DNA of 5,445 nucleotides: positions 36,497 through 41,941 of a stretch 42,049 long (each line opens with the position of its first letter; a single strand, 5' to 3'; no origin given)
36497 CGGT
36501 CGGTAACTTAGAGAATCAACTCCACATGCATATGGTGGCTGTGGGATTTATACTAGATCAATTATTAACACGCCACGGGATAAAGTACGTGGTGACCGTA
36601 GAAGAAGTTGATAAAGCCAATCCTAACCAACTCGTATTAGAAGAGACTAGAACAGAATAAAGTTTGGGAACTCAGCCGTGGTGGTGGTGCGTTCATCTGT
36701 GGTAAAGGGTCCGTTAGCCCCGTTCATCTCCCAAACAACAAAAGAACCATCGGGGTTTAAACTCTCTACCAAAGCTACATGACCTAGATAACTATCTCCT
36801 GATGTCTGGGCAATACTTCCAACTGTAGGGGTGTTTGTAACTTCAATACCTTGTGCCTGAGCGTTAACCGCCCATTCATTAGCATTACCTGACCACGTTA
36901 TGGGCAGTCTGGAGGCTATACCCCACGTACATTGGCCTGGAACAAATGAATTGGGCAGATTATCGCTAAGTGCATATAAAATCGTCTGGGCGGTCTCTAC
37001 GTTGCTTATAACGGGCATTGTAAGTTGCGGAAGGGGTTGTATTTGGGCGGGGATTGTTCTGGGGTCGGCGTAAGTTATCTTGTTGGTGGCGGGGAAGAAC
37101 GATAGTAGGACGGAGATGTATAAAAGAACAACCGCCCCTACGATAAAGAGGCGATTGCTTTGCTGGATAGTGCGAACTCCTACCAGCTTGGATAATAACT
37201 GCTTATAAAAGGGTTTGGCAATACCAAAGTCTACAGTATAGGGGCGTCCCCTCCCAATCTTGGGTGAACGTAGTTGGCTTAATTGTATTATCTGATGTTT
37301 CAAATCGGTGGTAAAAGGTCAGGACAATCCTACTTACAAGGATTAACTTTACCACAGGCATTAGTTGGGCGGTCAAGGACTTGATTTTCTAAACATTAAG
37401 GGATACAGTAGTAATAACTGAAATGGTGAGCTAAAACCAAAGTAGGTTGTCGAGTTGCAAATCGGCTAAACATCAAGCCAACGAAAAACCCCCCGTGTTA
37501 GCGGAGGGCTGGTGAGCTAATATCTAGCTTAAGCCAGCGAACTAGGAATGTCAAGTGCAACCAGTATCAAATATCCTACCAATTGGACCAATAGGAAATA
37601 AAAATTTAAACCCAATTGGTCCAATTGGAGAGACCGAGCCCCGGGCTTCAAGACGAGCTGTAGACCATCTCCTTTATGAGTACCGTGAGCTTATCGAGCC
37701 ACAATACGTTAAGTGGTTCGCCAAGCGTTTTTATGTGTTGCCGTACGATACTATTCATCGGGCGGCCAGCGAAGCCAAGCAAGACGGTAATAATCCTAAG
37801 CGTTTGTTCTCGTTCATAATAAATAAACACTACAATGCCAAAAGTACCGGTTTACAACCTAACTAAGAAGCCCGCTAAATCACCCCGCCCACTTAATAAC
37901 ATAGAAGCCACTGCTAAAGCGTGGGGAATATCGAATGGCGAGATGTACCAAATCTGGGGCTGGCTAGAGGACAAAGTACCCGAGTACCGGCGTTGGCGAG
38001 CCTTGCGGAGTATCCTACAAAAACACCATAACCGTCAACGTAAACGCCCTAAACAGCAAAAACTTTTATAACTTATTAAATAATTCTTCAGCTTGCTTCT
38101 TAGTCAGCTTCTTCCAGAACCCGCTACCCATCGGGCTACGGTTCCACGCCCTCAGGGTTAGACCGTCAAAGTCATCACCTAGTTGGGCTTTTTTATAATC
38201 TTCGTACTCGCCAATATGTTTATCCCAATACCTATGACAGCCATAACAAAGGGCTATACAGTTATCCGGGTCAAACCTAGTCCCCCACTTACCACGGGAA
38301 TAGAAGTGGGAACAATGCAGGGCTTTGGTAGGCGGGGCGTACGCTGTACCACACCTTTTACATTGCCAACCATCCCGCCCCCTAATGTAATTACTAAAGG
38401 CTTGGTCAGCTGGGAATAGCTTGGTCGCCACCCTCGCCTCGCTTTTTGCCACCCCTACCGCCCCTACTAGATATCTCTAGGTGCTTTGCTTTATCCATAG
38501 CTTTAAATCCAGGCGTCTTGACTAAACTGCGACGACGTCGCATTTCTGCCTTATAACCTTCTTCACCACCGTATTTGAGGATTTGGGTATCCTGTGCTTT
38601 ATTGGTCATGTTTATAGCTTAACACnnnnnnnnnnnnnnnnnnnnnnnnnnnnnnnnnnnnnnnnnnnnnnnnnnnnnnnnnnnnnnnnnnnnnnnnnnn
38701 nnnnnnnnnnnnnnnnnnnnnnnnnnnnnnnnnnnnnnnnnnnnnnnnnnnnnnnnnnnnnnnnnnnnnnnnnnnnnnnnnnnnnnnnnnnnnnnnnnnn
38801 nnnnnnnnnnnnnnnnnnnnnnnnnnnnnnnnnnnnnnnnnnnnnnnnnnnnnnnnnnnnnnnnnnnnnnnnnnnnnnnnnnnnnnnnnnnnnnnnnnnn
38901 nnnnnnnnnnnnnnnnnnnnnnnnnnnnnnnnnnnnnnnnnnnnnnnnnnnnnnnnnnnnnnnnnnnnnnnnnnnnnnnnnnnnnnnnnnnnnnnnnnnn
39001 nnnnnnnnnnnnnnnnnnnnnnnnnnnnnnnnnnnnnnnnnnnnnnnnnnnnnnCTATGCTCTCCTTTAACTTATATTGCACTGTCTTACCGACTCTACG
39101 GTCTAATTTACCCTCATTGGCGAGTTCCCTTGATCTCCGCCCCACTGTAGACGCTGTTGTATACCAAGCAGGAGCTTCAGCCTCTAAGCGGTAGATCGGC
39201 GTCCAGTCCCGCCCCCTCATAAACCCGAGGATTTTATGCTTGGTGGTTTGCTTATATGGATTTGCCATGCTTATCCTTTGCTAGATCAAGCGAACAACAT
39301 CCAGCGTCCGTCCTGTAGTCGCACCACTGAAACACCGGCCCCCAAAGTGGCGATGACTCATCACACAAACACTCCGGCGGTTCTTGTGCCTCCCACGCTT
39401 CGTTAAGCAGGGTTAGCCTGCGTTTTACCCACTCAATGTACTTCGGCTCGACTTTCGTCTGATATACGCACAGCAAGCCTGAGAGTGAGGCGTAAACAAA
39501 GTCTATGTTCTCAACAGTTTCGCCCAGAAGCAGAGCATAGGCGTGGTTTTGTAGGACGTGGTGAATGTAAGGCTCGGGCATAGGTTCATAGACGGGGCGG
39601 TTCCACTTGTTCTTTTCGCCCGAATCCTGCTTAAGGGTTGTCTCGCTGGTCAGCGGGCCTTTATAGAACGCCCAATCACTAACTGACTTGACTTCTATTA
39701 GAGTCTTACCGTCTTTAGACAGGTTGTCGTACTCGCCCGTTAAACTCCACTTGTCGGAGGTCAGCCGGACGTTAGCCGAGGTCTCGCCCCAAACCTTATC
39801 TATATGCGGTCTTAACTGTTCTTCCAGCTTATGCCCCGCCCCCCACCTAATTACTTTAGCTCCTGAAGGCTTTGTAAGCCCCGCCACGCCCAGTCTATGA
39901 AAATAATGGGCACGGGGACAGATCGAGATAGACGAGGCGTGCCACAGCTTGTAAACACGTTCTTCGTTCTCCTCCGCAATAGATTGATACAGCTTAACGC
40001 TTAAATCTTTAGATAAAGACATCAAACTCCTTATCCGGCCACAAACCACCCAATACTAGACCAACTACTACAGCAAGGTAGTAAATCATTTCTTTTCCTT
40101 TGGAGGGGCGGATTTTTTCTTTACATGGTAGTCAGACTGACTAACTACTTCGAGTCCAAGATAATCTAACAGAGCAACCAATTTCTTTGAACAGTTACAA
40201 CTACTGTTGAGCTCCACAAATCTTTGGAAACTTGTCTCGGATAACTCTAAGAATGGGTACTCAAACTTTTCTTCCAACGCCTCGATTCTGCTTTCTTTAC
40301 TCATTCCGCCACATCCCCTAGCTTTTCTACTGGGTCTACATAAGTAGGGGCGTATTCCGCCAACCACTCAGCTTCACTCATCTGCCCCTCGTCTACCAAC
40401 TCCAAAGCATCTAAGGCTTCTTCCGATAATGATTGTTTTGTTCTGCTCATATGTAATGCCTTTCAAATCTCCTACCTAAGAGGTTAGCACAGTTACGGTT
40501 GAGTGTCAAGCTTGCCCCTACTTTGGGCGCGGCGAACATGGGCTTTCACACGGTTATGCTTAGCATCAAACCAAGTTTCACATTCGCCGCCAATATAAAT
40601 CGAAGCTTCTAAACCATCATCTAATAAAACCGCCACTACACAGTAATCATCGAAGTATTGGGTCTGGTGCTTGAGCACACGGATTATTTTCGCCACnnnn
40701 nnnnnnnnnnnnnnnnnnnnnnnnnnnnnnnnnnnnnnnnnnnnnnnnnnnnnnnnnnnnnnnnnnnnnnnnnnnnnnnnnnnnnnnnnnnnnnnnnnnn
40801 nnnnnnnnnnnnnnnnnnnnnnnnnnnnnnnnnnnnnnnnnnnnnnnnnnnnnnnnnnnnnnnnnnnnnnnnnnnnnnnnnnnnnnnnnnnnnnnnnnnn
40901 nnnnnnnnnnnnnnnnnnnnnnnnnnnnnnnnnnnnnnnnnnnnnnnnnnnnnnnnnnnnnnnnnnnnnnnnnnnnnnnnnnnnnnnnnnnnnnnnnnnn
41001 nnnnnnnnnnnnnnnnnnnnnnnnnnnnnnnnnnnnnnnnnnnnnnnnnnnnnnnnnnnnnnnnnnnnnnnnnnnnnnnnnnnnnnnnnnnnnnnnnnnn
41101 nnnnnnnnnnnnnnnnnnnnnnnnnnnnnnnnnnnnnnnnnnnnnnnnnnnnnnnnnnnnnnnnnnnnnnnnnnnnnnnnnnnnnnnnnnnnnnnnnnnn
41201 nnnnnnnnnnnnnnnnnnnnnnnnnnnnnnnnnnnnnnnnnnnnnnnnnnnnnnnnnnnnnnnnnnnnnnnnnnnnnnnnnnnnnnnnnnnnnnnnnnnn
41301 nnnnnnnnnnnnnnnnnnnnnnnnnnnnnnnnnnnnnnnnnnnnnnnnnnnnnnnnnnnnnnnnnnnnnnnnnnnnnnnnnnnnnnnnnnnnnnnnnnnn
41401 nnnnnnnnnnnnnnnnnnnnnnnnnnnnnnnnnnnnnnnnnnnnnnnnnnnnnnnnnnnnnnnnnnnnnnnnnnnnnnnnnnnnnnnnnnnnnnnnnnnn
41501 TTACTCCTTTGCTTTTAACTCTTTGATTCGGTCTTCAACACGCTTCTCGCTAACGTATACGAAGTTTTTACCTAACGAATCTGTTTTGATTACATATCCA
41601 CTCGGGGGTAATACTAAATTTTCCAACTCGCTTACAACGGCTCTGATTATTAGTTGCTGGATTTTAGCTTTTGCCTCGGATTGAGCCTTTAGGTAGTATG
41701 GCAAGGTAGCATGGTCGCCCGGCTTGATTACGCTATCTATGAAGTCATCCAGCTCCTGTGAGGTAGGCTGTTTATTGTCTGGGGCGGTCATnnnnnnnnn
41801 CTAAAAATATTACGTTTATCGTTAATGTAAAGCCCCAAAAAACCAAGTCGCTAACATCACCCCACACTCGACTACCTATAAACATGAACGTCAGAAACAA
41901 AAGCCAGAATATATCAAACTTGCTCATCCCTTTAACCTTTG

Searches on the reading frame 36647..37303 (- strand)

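Call 13: search_protein_families(library=pfam, max_evalue=0.01, proteins=[window:36647-37303:-])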
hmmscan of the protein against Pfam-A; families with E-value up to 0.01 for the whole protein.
window:36647-37303:- (218 aa): 2 families
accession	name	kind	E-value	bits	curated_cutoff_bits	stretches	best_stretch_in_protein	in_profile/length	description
PF05257.22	CHAP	-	9.8e-15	55.3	26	1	121-194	7-81/81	CHAP domain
PF07220.16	DUF1420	-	0.0042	16.2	19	1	45-115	347-425/672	Protein of unknown function (DUF1420)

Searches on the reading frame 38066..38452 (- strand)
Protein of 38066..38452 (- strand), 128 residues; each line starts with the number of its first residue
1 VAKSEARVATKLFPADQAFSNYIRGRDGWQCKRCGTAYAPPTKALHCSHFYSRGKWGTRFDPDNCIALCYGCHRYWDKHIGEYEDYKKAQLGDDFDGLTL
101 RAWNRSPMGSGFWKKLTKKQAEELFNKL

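Call 13: search_protein_families(library=pfam, max_evalue=0.01, proteins=[window:38066-38452:-])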
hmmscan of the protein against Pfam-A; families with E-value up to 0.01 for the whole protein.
window:38066-38452:- (128 aa): 3 families
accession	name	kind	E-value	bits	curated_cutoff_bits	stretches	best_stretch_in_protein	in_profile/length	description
PF13391.12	HNH_2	-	0.00031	21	21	1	44-79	11-61/66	HNH endonuclease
PF01844.29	HNH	-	0.00088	19.8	21.4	1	31-74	1-42/47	HNH endonuclease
PF05766.18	NinG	-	0.0014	19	25.4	1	15-84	79-147/193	Bacteriophage Lambda NinG protein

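Call 14: search_protein_families(library=phrogs, max_evalue=0.01, proteins=[window:38066-38452:-])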
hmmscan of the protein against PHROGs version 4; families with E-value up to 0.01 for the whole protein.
window:38066-38452:- (128 aa): 17 families
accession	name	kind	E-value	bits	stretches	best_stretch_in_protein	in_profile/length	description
phrog_5034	-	DNA, RNA and nucleotide metabolism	1.2e-19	71.9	1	14-92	17-94/138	NinG/ Rap DNA junction specific endonuclease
phrog_144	-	DNA, RNA and nucleotide metabolism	4.2e-10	40.6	1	19-86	75-142/175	HNH endonuclease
phrog_171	-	DNA, RNA and nucleotide metabolism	4.2e-09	37.5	1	15-84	110-178/452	NinG/ Rap DNA junction specific endonuclease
phrog_740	-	DNA, RNA and nucleotide metabolism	1.3e-07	32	1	17-83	27-91/332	HNH endonuclease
phrog_119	-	DNA, RNA and nucleotide metabolism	4.3e-07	30.1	1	20-88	195-266/443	HNH endonuclease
phrog_1271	-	DNA, RNA and nucleotide metabolism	2.5e-06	28.1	1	22-82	260-321/361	HNH endonuclease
phrog_8446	-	DNA, RNA and nucleotide metabolism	3e-06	28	1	21-80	133-199/211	HNH endonuclease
phrog_5956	-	DNA, RNA and nucleotide metabolism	3.5e-05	24.5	1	22-79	53-110/138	HNH endonuclease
phrog_589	-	DNA, RNA and nucleotide metabolism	5.9e-05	23.9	1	21-74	84-136/179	HNH endonuclease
phrog_4581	-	head and packaging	7.8e-05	23.2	1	23-75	60-107/395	terminase small subunit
phrog_15103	-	unknown function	0.00012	22.6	1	4-89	179-265/280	-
phrog_7370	-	DNA, RNA and nucleotide metabolism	0.00088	20.3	1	20-79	33-86/115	HNH endonuclease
phrog_8048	-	DNA, RNA and nucleotide metabolism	0.0011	19.3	1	5-78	156-227/273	HNH endonuclease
phrog_338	-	DNA, RNA and nucleotide metabolism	0.0021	18.5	1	20-74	202-257/340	HNH endonuclease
phrog_15522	-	DNA, RNA and nucleotide metabolism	0.0069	17.6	1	26-75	25-76/108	HNH endonuclease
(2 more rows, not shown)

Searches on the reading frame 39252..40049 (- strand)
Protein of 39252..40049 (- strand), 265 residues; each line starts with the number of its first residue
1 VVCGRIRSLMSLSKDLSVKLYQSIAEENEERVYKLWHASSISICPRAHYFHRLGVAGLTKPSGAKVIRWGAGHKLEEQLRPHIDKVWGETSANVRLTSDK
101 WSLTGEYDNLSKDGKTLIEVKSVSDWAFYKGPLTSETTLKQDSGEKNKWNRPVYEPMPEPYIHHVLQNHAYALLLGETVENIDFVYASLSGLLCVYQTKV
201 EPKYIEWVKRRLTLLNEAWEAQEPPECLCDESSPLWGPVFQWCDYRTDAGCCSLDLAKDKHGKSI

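Call 13: search_protein_families(library=pfam, max_evalue=0.01, proteins=[window:39252-40049:-])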
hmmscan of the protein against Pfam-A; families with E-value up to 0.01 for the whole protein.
window:39252-40049:- (265 aa): 0 families

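Call 14: search_protein_families(library=phrogs, max_evalue=0.01, proteins=[window:39252-40049:-])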
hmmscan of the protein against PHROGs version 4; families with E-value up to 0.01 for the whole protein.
window:39252-40049:- (265 aa): 1 family
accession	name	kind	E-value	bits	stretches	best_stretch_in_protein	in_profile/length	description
phrog_1706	-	DNA, RNA and nucleotide metabolism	2.1e-12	48.1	2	31-125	45-146/293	CRISPR/Cas system associated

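Call 15: find_related_loci(query=window:39252-40049:-, collection=viral_contigs, flank=6000)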
Query window:39252-40049:- (265 aa) in viral_contigs; peptide patterns used: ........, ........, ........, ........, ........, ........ (x = any residue, [..] = any of these).
2 stretches matched a pattern, but none encodes a relative of the query by tblastn (E <= 1e-3).

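Call 45: find_homologous_proteins(query=window:39252-40049:-, max_evalue=0.00001)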
Query window:39252-40049:- (265 aa): 115 proteins with E <= 0.00001 among 668 candidates.
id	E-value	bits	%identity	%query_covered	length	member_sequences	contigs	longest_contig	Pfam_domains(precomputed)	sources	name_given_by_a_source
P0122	1.1e-175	601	100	97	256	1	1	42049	-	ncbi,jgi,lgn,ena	jgi:hypothetical protein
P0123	1.6e-134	466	79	95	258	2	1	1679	-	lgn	-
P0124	9.3e-129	447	75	94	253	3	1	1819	-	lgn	-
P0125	3.1e-127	442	75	94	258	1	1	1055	-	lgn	-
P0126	2.8e-125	436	72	94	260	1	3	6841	-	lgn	-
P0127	2.1e-123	430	70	96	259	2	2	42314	-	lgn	-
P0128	2.2e-120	420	72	93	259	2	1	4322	-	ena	-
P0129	3.7e-119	416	71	92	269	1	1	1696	-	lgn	-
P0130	2.1e-114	400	69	93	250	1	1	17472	-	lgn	-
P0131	1.6e-113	397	67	94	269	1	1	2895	-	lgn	-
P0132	1.9e-112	394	70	93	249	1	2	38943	-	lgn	-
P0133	6.7e-107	376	66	94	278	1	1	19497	-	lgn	-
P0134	5.3e-106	373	65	94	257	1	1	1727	-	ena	-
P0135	2.2e-104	367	64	94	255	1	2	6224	-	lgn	-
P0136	6.0e-104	366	63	94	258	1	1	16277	-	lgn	-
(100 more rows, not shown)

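Call 46: find_encoding_contigs(protein=P0127, flank=8000, max_places=3)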
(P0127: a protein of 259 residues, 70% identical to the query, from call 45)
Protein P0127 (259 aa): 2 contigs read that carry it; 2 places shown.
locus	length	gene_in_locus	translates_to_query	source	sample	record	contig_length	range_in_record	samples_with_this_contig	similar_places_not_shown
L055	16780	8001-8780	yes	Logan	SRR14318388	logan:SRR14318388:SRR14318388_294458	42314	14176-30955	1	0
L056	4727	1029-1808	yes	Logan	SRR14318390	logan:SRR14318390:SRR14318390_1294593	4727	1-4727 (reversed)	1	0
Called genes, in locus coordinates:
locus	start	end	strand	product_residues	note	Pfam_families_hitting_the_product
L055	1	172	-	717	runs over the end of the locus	PF23899:SU10_portal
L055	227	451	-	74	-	-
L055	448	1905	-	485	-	PF03237:Terminase_6N, PF04466:Terminase_3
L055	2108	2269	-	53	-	-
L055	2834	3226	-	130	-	-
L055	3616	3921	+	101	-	-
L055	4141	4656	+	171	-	PF13392:HNH_3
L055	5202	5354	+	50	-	-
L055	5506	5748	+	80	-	-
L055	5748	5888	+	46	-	-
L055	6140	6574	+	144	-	PF25311:WDGH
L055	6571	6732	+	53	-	-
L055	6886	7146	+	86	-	-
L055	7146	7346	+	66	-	-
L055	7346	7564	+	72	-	-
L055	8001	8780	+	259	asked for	-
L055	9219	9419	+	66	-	-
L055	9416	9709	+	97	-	-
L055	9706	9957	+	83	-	-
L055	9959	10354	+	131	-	-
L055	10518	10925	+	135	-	-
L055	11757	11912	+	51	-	-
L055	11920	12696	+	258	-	PF05257:CHAP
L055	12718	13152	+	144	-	-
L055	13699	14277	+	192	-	-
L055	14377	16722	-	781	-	-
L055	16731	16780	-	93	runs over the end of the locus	-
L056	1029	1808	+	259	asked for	-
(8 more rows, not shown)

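Call 47: find_encoding_contigs(protein=P0132, flank=8000, max_places=3)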
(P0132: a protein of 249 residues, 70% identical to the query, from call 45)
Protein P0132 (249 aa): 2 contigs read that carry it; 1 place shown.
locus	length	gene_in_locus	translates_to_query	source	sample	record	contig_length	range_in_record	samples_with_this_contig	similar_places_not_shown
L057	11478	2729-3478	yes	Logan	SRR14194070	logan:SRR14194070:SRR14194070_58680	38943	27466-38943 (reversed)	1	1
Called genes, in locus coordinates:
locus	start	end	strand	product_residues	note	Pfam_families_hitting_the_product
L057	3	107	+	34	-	?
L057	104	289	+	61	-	-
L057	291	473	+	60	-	-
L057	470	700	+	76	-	-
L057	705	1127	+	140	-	-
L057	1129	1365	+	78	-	-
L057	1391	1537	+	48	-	-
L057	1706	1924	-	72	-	-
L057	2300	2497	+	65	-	-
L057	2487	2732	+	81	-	-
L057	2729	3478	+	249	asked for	-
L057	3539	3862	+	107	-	-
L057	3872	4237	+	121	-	-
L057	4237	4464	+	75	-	-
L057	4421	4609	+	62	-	-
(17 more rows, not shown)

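Call 48: find_encoding_contigs(protein=P0130, flank=8000, max_places=3)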
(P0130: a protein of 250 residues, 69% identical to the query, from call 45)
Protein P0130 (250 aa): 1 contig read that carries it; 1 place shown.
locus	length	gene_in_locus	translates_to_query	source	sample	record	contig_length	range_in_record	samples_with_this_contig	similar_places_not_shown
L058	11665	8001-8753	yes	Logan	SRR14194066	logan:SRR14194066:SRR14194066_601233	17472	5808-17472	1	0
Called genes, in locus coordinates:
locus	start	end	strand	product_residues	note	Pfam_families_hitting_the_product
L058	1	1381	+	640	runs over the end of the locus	-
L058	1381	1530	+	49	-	-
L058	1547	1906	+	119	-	-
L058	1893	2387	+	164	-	-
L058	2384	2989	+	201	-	-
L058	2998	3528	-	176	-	PF13392:HNH_3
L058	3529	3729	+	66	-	-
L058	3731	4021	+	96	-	-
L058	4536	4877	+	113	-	-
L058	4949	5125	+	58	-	-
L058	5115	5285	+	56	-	-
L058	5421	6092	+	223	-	-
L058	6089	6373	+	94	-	-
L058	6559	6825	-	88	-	-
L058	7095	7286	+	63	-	-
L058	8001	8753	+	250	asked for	-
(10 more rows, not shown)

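Call 57: find_encoding_contigs(protein=P0126, flank=8000, max_places=4)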
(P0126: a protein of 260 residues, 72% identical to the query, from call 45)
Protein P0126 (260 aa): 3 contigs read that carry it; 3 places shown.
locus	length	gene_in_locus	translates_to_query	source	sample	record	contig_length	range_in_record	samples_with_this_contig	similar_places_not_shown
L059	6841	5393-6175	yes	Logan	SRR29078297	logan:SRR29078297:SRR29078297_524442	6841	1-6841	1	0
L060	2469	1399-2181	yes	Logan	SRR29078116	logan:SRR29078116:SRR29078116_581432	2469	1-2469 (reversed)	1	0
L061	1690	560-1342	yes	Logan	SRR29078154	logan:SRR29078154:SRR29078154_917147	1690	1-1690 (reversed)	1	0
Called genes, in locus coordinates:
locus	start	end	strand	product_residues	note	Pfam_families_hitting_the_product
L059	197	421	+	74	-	-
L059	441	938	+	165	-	PF13392:HNH_3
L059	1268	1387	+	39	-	-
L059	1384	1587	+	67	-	-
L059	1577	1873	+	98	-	-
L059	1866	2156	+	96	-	-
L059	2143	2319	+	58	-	-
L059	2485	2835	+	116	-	-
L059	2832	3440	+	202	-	-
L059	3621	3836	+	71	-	-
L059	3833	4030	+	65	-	-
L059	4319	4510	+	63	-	-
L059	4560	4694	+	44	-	-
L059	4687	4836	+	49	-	-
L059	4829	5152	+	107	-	-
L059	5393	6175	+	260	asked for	-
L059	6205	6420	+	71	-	PF10685:KGG (faint)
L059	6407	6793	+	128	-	-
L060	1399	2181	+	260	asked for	-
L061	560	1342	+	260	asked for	-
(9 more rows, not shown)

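Call 58: find_encoding_contigs(protein=P0128, flank=8000, max_places=4)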
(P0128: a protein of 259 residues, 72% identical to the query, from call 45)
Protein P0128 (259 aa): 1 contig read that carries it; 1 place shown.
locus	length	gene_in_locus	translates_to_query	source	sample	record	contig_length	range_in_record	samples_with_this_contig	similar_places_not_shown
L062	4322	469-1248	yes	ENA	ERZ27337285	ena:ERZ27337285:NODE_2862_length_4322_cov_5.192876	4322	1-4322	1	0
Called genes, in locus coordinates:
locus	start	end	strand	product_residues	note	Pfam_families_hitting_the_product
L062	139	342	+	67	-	-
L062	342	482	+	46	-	-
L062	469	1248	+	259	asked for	-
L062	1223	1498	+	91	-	-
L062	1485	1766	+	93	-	-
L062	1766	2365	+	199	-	-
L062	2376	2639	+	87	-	PF04814:HNF-1_N (weak), PF01381:HTH_3 (faint)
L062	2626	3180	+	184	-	PF05766:NinG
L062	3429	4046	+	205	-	-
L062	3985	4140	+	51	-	-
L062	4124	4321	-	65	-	?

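Call 70: find_related_loci(query=A1, collection=genome_contigs, flank=6000)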
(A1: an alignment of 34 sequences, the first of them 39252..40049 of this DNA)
Query A1 (265 aa) in genome_contigs; peptide patterns used: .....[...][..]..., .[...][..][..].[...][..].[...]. (x = any residue, [..] = any of these).
24 stretches matched a pattern; 1 encode a relative of the query (tblastn E <= 1e-3); 1 distinct loci.
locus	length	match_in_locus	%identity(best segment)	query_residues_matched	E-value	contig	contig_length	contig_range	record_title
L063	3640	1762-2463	44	12-256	6e-68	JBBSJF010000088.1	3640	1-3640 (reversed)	MAG: Candidatus Saccharimonadales bacterium isolate LS4_maxbin2.071 LS4_maxbin2.071_K_2152413_L_3640_cov_9.0034, whole g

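Call 71: find_related_loci(query=A1, collection=viral_contigs, flank=6000)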
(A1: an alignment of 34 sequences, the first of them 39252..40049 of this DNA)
Query A1 (265 aa) in viral_contigs; peptide patterns used: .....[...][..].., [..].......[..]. (x = any residue, [..] = any of these).
21 stretches matched a pattern; 8 encode a relative of the query (tblastn E <= 1e-3); 8 distinct loci.
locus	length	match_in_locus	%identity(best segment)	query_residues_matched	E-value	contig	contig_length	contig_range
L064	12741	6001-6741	54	12-258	6e-84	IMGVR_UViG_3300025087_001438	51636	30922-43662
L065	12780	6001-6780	50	6-260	2e-78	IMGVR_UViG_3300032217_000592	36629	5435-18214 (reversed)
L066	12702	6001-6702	44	12-256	5e-66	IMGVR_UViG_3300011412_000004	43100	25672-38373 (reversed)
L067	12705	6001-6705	44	12-259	2e-62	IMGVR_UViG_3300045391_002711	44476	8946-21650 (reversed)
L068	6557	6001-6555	55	12-196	7e-61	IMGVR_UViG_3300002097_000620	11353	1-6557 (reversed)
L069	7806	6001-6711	39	15-263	5e-61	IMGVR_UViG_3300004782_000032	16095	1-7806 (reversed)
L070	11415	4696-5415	42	10-260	7e-62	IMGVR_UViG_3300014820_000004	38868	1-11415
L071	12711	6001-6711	39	15-263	5e-61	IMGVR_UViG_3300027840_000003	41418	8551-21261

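Call 81: find_encoding_contigs(protein=P0122, flank=4000, max_places=10)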
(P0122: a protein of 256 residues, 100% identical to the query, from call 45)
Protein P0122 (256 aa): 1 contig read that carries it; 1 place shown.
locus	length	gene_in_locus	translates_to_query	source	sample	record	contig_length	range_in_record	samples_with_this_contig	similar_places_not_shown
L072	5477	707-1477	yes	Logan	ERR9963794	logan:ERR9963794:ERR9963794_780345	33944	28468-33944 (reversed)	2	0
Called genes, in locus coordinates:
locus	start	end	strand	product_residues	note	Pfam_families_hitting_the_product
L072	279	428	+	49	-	-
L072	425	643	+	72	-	-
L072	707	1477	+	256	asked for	-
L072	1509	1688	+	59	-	-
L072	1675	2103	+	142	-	-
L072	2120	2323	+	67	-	-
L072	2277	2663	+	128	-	-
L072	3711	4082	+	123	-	PF05257:CHAP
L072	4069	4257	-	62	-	-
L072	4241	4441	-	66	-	-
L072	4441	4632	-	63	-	-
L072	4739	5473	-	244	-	-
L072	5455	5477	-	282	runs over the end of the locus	PF01183:Glyco_hydro_25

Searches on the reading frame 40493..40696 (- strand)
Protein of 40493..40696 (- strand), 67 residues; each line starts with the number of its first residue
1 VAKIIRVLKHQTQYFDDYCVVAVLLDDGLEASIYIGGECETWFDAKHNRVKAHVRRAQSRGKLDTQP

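Call 13: search_protein_families(library=pfam, max_evalue=0.01, proteins=[window:40493-40696:-])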
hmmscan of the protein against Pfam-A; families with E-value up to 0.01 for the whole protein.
window:40493-40696:- (67 aa): 0 families

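Call 14: search_protein_families(library=phrogs, max_evalue=0.01, proteins=[window:40493-40696:-])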
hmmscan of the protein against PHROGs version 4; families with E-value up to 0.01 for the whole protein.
window:40493-40696:- (67 aa): 0 families

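Call 18: find_encoding_contigs(protein=window:40493-40696:-, flank=5000, max_places=10)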
Protein window:40493-40696:- (67 aa): no gene with exactly this product is on record in the collection.

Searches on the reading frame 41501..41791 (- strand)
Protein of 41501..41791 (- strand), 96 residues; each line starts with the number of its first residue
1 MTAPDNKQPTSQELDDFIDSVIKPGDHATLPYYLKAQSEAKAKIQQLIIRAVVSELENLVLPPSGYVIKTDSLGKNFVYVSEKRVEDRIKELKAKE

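Call 13: search_protein_families(library=pfam, max_evalue=0.01, proteins=[window:41501-41791:-])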
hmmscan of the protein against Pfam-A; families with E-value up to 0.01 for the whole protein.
window:41501-41791:- (96 aa): 0 families

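Call 14: search_protein_families(library=phrogs, max_evalue=0.01, proteins=[window:41501-41791:-])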
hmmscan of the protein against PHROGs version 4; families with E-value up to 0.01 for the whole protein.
window:41501-41791:- (96 aa): 0 families

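Call 16: find_related_loci(query=window:41501-41791:-, collection=viral_contigs, flank=4000)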
Query window:41501-41791:- (96 aa) in viral_contigs; peptide patterns used: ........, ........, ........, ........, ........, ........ (x = any residue, [..] = any of these).
33 stretches matched a pattern, but none encodes a relative of the query by tblastn (E <= 1e-3).

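Call 17: find_encoding_contigs(protein=window:41501-41791:-, flank=5000, max_places=10)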
Protein window:41501-41791:- (96 aa): no gene with exactly this product is on record in the collection.

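Call 27: find_homologous_proteins(query=window:41501-41791:-, max_evalue=0.001)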
Query window:41501-41791:- (96 aa): 1 proteins with E <= 0.001 among 3 candidates.
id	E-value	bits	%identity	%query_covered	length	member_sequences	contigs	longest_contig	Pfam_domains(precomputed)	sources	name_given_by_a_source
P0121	3.4e-54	198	100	100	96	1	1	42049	-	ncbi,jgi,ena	jgi:hypothetical protein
